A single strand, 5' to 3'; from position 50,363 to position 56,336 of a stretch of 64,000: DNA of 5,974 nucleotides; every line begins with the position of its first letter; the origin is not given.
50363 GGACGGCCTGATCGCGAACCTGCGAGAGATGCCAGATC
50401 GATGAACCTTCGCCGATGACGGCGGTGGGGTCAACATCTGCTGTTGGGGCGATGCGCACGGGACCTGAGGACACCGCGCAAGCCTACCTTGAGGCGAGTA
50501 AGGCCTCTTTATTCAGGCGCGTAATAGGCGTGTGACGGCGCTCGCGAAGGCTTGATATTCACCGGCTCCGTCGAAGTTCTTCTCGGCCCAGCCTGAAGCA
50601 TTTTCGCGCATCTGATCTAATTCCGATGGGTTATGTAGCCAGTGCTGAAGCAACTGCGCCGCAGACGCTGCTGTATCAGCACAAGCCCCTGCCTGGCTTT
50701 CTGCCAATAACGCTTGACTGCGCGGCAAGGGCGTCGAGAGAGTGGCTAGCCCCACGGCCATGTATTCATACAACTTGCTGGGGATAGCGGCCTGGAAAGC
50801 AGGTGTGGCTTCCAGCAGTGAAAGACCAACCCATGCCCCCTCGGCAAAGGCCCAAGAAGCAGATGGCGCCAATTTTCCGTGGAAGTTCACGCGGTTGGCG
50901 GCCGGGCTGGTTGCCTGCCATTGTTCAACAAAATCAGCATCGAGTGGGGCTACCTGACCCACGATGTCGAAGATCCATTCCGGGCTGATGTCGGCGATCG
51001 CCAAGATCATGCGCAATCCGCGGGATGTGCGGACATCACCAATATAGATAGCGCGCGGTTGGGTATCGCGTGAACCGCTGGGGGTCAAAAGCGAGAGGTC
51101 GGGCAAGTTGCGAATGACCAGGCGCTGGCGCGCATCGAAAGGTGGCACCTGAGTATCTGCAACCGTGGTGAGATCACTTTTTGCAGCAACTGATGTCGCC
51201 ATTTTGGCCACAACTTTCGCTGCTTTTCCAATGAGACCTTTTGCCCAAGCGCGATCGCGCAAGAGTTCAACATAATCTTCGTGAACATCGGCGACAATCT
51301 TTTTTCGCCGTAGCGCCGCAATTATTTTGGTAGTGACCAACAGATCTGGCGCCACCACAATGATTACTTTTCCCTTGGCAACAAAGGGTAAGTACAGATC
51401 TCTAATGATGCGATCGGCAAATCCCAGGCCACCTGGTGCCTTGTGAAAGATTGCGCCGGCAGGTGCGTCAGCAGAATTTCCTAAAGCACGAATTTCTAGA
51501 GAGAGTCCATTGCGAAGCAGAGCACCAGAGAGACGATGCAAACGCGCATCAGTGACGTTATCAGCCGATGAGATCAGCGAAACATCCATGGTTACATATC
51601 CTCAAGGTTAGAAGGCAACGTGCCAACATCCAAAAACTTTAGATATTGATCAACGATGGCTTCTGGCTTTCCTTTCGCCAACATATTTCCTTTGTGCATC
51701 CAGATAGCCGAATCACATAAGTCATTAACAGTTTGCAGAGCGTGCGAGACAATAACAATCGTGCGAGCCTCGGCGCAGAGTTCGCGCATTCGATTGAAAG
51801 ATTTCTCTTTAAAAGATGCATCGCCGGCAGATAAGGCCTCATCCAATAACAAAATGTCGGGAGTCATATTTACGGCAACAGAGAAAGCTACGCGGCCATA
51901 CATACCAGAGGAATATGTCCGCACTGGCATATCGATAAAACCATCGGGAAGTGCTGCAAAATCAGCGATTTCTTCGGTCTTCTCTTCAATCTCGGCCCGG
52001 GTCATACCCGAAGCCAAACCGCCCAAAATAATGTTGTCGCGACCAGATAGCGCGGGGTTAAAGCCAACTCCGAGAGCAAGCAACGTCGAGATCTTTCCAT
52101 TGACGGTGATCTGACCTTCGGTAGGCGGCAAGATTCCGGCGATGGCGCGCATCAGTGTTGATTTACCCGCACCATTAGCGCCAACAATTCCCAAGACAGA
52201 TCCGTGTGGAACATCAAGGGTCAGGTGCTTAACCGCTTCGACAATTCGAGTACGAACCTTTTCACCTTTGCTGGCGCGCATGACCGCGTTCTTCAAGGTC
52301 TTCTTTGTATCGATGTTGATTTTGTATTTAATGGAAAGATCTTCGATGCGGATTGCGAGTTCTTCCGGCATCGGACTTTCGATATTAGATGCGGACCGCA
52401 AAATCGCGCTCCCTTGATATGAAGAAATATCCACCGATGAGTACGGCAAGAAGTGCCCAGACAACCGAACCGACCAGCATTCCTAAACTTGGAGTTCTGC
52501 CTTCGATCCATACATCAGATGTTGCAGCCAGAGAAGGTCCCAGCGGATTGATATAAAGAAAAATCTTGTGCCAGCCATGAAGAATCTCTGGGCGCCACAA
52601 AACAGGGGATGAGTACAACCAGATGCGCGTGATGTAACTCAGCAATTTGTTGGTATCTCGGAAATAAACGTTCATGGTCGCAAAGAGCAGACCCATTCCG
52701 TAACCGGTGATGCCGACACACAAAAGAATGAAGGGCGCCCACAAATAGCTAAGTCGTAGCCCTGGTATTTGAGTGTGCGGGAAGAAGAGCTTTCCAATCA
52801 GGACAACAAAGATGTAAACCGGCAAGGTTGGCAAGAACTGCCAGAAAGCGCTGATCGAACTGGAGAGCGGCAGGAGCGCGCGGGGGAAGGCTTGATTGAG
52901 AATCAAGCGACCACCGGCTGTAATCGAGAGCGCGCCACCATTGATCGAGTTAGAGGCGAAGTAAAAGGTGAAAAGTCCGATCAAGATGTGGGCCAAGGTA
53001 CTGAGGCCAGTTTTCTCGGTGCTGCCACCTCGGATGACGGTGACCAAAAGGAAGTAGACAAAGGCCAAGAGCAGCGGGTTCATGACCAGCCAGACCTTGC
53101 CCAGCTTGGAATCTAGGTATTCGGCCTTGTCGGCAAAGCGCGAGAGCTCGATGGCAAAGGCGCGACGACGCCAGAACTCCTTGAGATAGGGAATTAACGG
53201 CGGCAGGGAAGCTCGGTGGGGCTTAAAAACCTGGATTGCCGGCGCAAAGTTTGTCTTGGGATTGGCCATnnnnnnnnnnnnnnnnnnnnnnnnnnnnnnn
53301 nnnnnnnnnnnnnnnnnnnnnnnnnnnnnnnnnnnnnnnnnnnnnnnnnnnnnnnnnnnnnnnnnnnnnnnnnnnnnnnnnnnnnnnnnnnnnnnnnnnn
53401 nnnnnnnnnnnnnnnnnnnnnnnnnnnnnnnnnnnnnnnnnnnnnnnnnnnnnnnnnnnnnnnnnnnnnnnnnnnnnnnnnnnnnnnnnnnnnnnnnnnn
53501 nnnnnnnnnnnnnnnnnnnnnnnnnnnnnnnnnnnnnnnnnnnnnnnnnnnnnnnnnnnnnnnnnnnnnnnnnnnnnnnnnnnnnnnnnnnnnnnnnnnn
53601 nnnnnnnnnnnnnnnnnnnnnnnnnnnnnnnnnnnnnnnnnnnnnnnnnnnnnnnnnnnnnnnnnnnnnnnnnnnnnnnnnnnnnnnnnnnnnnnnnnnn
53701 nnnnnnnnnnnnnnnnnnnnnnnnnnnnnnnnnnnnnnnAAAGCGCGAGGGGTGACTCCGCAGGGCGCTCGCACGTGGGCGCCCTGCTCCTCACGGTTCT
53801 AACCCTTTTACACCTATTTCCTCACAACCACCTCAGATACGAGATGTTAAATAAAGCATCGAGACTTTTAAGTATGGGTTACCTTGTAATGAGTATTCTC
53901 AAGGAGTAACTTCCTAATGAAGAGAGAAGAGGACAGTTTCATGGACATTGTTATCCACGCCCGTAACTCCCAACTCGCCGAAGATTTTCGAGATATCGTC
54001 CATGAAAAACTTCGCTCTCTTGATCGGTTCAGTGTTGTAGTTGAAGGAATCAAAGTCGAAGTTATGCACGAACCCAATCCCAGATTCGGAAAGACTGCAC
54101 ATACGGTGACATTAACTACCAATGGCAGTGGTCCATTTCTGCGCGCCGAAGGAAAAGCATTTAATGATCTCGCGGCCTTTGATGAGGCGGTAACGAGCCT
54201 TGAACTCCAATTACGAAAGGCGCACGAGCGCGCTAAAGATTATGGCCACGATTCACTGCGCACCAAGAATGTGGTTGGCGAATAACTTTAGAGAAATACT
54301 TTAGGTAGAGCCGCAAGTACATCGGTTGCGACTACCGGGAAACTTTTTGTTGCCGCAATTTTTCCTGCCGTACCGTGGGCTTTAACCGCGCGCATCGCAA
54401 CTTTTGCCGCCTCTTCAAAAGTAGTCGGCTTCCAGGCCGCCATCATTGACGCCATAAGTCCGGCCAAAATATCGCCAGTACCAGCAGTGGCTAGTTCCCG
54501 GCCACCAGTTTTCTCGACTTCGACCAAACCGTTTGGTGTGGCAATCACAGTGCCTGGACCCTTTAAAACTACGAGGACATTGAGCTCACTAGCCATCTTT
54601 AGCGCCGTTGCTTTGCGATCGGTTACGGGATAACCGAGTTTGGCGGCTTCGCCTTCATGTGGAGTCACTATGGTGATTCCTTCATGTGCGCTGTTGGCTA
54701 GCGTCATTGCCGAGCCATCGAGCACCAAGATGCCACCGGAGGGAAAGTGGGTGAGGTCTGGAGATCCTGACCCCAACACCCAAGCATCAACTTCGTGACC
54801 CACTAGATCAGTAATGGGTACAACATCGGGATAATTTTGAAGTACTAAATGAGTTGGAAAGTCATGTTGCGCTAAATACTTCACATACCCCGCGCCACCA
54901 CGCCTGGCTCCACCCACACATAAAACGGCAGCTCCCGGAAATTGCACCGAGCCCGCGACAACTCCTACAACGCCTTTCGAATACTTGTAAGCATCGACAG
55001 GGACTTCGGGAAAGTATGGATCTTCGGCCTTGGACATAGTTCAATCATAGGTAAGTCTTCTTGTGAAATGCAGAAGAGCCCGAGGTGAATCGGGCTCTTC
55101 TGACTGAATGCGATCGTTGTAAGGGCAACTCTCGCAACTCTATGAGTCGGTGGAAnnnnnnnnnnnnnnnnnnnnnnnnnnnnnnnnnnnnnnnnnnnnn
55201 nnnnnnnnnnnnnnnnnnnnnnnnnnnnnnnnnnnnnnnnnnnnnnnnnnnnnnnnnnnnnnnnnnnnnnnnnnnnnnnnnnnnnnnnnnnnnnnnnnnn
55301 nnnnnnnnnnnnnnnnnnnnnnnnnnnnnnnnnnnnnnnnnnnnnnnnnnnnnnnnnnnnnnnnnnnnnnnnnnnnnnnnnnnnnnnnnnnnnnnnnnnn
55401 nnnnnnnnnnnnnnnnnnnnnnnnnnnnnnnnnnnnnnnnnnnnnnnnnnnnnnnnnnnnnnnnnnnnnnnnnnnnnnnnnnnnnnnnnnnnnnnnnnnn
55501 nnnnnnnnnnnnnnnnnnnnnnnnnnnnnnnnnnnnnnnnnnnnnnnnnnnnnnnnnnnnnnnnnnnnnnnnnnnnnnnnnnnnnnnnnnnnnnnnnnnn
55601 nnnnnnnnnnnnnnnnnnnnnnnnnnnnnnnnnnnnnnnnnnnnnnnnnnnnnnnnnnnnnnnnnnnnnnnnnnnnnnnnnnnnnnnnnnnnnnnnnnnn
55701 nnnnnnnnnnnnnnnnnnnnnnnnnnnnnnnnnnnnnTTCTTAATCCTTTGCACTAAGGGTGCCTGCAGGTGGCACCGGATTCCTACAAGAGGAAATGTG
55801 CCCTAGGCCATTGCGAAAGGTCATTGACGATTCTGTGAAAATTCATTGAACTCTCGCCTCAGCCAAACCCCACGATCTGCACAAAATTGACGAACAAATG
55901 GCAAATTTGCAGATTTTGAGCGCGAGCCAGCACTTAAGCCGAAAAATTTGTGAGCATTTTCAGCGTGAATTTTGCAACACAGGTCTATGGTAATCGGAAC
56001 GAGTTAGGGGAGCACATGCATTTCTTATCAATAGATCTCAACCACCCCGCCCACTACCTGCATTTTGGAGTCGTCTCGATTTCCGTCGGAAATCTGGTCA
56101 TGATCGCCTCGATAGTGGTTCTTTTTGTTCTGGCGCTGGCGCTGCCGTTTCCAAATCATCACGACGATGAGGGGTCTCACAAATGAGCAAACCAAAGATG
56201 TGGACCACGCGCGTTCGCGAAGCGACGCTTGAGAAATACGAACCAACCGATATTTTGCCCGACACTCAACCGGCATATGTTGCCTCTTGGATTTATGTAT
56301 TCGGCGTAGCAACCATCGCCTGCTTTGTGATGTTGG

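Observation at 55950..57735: Orphan split cytochrome b6 / subunit-IV-like module with a His-rich mini-protein and no Rieske or cytochrome c partner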

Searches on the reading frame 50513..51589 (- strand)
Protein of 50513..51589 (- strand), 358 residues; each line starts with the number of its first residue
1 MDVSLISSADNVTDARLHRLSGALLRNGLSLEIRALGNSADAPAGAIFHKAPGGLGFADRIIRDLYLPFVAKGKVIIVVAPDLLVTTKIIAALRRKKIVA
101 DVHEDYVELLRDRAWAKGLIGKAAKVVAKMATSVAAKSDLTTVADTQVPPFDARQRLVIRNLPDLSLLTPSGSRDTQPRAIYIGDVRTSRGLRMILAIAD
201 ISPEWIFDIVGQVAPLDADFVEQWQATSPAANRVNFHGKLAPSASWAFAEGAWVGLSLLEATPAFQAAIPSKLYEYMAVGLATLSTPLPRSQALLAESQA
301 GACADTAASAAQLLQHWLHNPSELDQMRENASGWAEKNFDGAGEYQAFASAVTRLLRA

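Call 88: search_protein_families(library=pfam, proteins=[window:50513-51589:-], max_evalue=0.001)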
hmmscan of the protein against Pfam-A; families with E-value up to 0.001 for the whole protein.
window:50513-51589:- (358 aa): 3 families
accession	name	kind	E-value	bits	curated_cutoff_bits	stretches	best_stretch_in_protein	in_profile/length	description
PF13524.12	Glyco_trans_1_2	-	1.7e-08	35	25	1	196-331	7-125/144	Glycosyl transferase-like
PF00534.26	Glycos_transf_1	-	9.2e-08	32.2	26.4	1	172-332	10-170/172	Glycosyl transferases group 1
PF13692.12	Glyco_trans_1_4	-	1.4e-05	25.8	27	1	178-315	2-137/142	Glycosyl transferases group 1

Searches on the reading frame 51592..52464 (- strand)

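Call 88: search_protein_families(library=pfam, proteins=[window:51592-52464:-], max_evalue=0.001)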
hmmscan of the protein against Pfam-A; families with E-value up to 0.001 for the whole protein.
window:51592-52464:- (290 aa): 5 families
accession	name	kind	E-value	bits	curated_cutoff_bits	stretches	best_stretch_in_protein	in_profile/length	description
PF00005.33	ABC_tran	-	1e-22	81.6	25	1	79-211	2-136/137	ABC transporter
PF13555.12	AAA_29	-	1.6e-05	25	27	1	87-122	22-55/61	P-loop containing region of AAA domain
PF13304.12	AAA_21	-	0.00024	21.7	27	1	92-111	3-22/304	AAA domain, putative AbiEii toxin, Type IV TA system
PF13476.12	AAA_23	-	0.00028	22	27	1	82-111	14-42/201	AAA domain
PF02463.25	SMC_N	-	0.00069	19.6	40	0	88-110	24-46/220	RecF/RecN/SMC N terminal domain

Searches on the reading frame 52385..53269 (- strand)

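Call 88: search_protein_families(library=pfam, proteins=[window:52385-53269:-], max_evalue=0.001)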
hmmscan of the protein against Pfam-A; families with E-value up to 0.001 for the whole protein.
window:52385-53269:- (294 aa): 1 family
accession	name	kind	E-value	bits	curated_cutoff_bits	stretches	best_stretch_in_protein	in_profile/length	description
PF01061.29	ABC2_membrane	-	3.2e-10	40.4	26.9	1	52-244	16-200/211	ABC-2 type transporter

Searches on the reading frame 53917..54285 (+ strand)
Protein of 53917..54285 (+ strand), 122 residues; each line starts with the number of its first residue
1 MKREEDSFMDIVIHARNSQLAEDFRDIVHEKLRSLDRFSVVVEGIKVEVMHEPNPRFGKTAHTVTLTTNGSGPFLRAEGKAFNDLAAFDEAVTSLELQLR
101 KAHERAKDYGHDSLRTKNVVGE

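Call 3: search_protein_families(library=pfam, proteins=[window:53917-54285:+], max_evalue=0.1)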
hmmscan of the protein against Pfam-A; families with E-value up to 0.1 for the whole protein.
window:53917-54285:+ (122 aa): 2 families
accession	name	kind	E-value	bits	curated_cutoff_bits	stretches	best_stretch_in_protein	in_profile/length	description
PF02482.25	Ribosomal_S30AE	-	1.8e-12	48.3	23.7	1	11-106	1-87/88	Sigma 54 modulation protein / S30EA ribosomal protein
PF19972.4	TCAD3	-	0.062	13.7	27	0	36-54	19-37/48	Ternary complex associated domain 3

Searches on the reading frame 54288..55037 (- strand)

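Call 3: search_protein_families(library=pfam, proteins=[window:54288-55037:-], max_evalue=0.1)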
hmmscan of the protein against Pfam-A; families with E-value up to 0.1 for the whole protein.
window:54288-55037:- (249 aa): 2 families
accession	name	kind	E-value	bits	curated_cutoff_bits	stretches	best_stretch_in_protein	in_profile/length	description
PF01256.23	Carb_kinase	-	1.5e-30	106.9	27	1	24-244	1-240/242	NAD(P)H-hydrate dehydratase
PF02110.20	HK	-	0.018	14.8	27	1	142-241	141-241/247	Hydroxyethylthiazole kinase family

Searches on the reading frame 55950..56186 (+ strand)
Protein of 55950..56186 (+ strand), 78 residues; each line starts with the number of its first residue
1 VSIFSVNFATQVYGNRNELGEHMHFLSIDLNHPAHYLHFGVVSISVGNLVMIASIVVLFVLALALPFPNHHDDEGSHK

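Call 3: search_protein_families(library=pfam, proteins=[window:55950-56186:+], max_evalue=0.1)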
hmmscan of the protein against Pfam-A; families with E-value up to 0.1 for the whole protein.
window:55950-56186:+ (78 aa): 1 family
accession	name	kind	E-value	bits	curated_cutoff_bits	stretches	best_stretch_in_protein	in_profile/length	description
PF03306.18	AAL_decarboxy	-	0.087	12.6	25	1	12-46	160-194/219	Alpha-acetolactate decarboxylase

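Call 4: search_protein_families(library=ncbifam, proteins=[window:55950-56186:+], max_evalue=0.1)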
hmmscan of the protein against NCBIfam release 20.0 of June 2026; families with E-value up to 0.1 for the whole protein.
window:55950-56186:+ (78 aa): 0 families
